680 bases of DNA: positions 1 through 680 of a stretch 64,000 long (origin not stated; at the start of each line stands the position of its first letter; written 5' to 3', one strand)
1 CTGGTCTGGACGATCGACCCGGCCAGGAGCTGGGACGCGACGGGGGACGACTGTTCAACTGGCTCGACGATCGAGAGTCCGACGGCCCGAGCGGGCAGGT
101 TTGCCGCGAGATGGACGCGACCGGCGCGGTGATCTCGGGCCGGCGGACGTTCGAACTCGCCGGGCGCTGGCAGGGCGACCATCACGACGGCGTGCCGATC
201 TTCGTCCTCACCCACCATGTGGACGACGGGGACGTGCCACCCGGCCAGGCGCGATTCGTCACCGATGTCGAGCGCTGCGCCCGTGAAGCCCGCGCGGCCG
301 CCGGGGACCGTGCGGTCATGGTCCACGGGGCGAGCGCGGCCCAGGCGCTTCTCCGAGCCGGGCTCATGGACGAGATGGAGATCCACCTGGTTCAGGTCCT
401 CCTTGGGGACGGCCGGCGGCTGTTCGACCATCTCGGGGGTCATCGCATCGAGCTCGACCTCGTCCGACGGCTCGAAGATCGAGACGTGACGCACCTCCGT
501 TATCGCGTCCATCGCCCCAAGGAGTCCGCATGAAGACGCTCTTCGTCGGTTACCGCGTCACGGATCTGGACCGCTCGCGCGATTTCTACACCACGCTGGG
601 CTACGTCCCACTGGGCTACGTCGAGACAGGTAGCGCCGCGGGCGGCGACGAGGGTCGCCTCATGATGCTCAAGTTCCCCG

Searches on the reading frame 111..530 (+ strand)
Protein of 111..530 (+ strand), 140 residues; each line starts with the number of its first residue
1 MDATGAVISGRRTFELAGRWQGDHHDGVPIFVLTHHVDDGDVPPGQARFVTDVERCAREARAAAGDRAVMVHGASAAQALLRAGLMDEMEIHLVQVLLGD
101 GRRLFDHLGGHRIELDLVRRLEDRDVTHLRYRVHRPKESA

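Call 95: search_protein_families(library=padloc, alignment_id=A6, max_evalue=1e-10)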
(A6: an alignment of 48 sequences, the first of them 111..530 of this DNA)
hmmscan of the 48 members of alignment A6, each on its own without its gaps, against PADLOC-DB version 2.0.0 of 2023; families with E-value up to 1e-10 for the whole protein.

A. member 1, window:111-530:+ (140 aa): 0 families

B. families by the number of members that match (of 48 scanned): 0 families
